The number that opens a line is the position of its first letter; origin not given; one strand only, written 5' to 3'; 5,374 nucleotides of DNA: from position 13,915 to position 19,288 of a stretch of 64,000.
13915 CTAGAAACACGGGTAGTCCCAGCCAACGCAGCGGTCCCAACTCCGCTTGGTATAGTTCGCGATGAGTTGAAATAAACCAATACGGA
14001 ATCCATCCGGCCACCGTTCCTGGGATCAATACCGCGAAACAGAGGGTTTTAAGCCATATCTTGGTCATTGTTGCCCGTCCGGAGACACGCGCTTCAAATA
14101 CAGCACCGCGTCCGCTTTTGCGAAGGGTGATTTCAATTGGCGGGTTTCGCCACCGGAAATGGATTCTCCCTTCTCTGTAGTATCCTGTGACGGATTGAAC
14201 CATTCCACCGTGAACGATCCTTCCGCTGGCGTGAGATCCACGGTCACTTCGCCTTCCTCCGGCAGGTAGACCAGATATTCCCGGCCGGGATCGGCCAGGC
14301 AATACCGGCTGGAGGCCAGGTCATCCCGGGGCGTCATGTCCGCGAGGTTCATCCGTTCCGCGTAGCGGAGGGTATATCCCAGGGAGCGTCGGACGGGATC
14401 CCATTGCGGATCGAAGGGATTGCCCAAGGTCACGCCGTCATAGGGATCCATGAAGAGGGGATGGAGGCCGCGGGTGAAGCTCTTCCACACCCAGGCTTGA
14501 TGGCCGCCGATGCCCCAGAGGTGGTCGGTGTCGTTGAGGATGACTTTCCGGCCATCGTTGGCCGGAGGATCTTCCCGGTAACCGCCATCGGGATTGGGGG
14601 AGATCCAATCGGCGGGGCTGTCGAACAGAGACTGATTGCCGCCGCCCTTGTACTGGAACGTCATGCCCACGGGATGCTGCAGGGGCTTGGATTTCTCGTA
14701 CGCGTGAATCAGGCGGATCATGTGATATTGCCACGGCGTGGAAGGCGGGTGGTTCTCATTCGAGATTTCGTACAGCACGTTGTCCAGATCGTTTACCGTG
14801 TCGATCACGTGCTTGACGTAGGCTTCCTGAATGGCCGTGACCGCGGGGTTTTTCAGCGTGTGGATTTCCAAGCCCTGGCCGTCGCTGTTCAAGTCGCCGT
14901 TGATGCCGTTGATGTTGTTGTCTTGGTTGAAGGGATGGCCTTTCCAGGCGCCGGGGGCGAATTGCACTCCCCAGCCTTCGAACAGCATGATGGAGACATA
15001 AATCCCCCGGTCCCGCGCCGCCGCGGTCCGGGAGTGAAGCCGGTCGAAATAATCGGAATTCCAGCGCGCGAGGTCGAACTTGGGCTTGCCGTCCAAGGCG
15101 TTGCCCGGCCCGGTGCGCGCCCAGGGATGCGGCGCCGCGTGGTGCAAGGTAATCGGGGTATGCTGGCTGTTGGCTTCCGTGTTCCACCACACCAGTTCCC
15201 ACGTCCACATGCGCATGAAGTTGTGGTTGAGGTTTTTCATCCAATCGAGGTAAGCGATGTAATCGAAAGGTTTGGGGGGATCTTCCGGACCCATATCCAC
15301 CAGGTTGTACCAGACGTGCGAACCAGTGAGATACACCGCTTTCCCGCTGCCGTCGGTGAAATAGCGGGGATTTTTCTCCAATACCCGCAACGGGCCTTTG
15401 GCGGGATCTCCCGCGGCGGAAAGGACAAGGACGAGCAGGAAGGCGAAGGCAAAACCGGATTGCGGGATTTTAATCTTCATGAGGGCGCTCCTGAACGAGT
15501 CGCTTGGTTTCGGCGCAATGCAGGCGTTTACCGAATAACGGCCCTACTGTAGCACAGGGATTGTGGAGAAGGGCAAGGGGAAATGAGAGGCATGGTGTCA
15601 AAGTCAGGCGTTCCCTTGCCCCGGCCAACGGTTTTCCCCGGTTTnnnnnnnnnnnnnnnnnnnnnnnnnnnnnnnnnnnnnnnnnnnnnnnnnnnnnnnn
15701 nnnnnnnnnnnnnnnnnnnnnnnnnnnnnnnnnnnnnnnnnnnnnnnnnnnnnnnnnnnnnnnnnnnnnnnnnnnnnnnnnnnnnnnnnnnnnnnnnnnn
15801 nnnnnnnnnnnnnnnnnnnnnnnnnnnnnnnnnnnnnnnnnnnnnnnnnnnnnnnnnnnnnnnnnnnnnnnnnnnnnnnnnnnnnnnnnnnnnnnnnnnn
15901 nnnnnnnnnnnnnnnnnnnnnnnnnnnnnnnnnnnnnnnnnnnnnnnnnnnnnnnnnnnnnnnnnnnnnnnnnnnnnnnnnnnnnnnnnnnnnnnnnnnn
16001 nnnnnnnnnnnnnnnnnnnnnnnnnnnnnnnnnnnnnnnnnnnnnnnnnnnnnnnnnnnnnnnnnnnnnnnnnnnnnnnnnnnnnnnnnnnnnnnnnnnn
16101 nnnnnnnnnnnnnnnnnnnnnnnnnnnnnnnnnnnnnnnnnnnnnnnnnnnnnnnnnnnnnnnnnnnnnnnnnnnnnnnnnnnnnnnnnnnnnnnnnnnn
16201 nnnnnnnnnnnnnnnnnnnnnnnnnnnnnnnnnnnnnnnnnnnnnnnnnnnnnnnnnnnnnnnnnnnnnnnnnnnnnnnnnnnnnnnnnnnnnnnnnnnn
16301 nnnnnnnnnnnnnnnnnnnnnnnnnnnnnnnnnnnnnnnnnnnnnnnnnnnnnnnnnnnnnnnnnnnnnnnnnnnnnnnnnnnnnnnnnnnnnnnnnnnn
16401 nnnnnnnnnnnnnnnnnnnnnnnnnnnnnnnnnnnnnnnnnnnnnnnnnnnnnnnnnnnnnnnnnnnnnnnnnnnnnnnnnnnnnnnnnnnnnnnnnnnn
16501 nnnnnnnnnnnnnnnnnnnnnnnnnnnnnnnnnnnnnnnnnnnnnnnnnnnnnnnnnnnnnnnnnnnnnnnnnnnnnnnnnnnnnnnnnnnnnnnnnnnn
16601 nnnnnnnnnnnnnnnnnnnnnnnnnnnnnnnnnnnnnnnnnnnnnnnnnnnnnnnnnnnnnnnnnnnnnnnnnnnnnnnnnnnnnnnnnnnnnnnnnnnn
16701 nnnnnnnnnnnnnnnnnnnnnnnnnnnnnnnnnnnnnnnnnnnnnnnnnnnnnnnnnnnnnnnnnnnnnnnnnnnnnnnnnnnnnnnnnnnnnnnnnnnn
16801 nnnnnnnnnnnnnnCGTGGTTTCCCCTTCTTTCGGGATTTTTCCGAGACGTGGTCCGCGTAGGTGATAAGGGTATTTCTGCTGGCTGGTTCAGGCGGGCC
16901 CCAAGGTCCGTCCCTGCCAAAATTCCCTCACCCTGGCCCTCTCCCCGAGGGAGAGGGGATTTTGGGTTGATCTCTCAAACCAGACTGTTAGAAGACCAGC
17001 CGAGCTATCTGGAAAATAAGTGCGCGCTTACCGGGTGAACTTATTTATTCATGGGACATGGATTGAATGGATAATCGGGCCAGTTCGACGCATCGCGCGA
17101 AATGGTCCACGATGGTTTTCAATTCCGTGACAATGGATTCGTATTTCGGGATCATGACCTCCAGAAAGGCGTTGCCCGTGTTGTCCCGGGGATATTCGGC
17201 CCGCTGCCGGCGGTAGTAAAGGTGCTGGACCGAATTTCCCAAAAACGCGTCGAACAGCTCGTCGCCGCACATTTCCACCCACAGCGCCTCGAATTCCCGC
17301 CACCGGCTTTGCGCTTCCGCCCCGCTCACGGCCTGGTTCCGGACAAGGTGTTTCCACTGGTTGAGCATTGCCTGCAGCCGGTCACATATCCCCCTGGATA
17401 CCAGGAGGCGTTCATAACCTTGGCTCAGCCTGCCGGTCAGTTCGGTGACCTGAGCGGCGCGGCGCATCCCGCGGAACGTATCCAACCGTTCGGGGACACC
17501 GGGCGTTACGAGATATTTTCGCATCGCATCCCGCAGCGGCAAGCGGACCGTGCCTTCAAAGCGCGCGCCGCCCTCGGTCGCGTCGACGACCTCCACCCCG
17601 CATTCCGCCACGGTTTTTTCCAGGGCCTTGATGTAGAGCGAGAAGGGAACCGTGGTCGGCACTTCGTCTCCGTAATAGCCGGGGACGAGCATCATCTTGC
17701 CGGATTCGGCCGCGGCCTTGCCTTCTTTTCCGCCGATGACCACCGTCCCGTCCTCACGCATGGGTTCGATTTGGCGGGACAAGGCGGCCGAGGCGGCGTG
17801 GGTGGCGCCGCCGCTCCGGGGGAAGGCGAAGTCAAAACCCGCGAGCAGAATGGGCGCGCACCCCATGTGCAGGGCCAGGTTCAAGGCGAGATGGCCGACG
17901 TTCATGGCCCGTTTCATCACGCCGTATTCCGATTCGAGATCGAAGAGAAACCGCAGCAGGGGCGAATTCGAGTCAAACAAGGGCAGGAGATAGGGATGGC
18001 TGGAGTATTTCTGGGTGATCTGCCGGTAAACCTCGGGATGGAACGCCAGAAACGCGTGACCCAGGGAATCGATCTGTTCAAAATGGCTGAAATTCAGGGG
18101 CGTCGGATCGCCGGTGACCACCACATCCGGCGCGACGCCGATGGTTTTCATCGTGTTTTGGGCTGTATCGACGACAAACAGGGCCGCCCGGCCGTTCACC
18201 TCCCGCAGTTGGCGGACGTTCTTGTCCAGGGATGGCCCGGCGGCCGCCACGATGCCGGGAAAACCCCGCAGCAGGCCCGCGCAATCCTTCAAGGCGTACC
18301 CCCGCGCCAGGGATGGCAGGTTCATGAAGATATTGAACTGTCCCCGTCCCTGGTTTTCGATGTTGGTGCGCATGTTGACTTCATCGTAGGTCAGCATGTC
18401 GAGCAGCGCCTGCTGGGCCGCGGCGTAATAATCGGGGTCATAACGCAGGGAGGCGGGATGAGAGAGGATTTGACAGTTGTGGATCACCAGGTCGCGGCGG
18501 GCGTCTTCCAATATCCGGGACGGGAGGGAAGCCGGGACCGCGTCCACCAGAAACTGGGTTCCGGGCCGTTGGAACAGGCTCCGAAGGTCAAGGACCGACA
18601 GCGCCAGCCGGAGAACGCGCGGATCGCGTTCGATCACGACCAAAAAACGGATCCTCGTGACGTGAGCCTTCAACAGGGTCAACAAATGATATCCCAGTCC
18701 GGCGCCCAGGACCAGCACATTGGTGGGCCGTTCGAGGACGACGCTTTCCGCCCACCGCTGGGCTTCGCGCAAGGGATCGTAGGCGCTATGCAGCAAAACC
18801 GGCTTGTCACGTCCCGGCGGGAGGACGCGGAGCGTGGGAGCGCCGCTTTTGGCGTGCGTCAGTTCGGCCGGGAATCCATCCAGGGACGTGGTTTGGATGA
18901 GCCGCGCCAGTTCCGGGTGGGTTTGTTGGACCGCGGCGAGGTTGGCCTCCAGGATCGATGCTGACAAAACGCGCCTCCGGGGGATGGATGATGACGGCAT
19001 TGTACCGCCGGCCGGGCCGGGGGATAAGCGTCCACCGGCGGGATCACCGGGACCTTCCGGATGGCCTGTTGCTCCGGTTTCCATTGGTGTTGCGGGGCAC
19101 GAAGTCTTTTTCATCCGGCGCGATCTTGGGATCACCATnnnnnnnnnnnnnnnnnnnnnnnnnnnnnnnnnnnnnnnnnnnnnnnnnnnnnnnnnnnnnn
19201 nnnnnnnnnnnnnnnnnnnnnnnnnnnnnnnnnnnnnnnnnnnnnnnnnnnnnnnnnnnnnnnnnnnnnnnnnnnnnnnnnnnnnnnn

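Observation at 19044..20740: Tandem motB paralogs with one motA; identical 50-nt 5' segment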

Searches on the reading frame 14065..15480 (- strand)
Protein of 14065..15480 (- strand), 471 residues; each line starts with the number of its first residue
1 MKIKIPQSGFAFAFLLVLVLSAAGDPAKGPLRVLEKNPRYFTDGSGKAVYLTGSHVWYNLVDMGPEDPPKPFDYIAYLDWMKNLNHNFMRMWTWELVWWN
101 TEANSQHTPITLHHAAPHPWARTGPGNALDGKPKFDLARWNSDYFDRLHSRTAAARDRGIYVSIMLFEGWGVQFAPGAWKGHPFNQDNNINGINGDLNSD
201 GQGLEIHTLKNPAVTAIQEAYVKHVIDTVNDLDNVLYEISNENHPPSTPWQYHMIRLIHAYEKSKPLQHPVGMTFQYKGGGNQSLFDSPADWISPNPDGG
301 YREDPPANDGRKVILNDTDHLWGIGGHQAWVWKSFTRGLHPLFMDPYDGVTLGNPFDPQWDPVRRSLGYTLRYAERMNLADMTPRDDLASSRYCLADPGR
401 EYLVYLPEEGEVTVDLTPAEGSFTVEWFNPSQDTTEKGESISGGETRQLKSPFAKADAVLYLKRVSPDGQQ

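Call 49: search_protein_families(library=pfam, proteins=[window:14065-15480:-], max_evalue=0.001)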
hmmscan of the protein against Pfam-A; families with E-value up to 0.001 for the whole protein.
window:14065-15480:- (471 aa): 2 families
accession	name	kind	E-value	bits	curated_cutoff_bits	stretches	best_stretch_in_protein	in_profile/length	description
PF19815.4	DUF6298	-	6.5e-10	38.9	28.1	1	118-273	207-368/487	Family of unknown function (DUF6298)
PF12904.13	Collagen_bind_2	-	7.4e-06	26.1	22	1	390-461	14-90/92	Putative collagen-binding domain of a collagenase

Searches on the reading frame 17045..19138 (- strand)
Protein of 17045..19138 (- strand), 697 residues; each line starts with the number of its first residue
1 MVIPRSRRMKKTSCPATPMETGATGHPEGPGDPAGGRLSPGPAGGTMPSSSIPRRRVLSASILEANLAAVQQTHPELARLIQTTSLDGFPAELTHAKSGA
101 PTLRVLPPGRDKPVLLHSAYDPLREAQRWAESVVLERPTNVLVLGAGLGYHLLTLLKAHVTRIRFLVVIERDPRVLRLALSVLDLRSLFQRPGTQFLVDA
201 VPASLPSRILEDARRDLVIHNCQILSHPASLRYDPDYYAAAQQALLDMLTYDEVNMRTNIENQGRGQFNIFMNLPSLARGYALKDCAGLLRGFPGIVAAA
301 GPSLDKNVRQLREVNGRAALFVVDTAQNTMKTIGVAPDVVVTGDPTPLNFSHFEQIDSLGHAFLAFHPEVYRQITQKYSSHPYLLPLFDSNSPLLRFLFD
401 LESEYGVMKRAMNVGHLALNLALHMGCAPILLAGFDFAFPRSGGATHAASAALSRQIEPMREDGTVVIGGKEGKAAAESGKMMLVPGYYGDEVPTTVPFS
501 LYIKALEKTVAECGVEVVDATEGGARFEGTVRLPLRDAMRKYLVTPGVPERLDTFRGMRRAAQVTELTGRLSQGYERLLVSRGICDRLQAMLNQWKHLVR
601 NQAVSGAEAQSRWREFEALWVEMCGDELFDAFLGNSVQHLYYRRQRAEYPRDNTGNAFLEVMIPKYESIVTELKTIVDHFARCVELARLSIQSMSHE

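Call 5: search_protein_families(library=pfam, proteins=[window:17045-19138:-], max_evalue=0.01)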
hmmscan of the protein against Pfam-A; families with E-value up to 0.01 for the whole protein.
window:17045-19138:- (697 aa): 2 families
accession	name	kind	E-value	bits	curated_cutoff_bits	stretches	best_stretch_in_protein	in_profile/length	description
PF01973.23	MptE-like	-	2e-29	103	34.6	1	269-440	2-169/171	6-hydroxymethylpterin diphosphokinase MptE-like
PF20157.4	Maf_flag10_N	-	1.8e-06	28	23.5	1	137-191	111-163/228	Glycosyltransferase Maf N-terminal domain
